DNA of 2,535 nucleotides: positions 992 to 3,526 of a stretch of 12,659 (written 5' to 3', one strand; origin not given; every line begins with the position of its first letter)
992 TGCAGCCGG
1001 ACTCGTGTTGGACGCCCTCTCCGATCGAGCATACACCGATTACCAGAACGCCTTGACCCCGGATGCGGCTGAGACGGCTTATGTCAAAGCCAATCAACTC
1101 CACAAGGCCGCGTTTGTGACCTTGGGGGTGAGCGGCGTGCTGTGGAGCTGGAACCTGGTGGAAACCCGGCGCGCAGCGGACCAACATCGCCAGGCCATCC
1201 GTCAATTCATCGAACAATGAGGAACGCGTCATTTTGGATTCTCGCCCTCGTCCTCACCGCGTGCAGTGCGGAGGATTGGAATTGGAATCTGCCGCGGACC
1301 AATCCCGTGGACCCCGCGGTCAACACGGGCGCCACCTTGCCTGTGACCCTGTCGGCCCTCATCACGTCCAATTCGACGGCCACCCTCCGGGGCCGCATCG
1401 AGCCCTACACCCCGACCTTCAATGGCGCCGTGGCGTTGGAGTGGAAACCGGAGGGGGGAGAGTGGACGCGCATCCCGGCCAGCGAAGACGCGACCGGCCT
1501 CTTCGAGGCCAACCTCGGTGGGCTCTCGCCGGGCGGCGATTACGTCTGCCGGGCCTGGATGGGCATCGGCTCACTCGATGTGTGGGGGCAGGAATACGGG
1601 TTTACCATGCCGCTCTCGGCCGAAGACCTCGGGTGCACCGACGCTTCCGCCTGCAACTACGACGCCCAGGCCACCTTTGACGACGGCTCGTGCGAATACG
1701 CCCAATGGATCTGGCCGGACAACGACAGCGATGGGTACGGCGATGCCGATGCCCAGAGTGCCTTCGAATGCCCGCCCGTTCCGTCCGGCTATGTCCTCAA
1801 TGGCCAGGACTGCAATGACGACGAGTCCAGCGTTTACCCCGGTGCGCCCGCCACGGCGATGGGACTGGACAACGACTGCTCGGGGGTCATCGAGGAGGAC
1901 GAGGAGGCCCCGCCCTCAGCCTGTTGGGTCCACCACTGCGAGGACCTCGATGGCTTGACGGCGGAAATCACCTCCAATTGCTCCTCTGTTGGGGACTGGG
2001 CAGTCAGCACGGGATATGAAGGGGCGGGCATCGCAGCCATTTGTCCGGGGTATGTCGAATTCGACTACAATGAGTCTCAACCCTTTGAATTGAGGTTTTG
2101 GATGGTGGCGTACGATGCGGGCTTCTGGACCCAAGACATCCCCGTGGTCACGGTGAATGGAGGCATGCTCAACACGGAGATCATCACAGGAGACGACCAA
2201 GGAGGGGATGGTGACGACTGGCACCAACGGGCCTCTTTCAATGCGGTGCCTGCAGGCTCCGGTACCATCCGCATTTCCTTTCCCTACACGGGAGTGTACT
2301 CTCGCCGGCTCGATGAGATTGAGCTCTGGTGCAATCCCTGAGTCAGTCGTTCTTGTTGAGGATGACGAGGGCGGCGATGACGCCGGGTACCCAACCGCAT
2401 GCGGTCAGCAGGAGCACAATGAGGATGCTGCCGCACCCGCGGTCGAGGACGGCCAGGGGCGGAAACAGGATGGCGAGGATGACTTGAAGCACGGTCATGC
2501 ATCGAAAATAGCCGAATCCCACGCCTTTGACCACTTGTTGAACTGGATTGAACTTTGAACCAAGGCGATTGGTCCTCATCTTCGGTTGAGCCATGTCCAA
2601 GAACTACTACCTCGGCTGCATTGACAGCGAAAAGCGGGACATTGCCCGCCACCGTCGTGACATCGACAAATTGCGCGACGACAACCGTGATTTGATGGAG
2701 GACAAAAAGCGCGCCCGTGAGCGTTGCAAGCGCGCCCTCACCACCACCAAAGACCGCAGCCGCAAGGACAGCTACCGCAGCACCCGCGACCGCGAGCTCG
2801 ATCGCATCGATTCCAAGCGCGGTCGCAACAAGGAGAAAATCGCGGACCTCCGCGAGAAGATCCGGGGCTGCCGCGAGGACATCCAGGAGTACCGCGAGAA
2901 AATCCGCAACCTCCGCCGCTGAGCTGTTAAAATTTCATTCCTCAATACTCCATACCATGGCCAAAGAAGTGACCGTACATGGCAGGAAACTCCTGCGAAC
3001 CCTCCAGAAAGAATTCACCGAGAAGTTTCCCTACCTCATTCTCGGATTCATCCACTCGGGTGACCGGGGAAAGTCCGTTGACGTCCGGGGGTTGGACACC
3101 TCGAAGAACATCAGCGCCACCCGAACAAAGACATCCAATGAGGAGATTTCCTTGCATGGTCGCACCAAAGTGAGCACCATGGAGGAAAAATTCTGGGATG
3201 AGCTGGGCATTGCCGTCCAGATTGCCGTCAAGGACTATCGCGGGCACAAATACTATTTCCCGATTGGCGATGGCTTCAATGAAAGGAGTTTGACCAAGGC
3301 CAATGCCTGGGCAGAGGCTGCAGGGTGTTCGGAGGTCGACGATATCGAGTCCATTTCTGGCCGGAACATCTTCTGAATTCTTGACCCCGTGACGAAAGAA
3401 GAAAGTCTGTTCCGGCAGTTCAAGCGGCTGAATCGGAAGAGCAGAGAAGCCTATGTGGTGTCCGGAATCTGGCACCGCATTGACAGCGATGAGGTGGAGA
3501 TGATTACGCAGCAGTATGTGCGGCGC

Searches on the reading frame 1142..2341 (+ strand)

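Call 76: search_protein_families(library=pfam, proteins=[window:1142-2341:+], max_evalue=0.01)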
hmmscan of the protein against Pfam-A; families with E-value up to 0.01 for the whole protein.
window:1142-2341:+ (399 aa): 1 family
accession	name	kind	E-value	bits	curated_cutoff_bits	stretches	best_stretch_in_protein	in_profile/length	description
PF11617.13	Cu-binding_MopE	-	4.2e-07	30.5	27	1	223-252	1-30/30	Putative metal-binding motif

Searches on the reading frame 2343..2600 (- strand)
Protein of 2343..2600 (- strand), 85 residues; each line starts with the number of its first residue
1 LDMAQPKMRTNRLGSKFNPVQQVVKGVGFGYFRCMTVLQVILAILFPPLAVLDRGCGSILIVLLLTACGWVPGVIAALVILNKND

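Call 3: search_protein_families(library=pfam, proteins=[window:2343-2600:-], max_evalue=1)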
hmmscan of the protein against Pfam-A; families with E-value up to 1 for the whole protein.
window:2343-2600:- (85 aa): 2 families
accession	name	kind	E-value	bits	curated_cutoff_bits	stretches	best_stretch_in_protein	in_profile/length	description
PF01679.22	Pmp3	-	2e-11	44.1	22.9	1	37-80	2-47/49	Proteolipid membrane potential modulator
PF10958.13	DUF2759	-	0.25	11.6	22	1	28-42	34-48/51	Protein of unknown function (DUF2759)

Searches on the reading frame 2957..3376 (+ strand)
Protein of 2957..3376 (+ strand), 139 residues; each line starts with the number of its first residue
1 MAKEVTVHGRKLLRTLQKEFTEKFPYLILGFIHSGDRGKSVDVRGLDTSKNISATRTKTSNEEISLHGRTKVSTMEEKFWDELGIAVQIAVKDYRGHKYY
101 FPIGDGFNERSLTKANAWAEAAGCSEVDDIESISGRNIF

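Call 3: search_protein_families(library=pfam, proteins=[window:2957-3376:+], max_evalue=1)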
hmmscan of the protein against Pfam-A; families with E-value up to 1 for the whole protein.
window:2957-3376:+ (139 aa): 0 families

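Call 7: search_protein_families(library=ncbifam, proteins=[window:2957-3376:+], max_evalue=1)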
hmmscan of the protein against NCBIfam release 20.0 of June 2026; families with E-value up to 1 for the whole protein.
window:2957-3376:+ (139 aa): 0 families

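Call 8: search_protein_families(library=phrogs, proteins=[window:2957-3376:+], max_evalue=1)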
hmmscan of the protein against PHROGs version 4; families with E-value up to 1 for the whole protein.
window:2957-3376:+ (139 aa): 1 family
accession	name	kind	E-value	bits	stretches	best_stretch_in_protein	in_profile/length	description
phrog_12447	-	unknown function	0.073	14.1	1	48-117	38-108/124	-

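Call 9: search_protein_families(library=padloc, proteins=[window:2957-3376:+], max_evalue=1)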
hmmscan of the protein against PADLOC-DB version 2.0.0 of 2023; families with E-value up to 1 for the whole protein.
window:2957-3376:+ (139 aa): 0 families
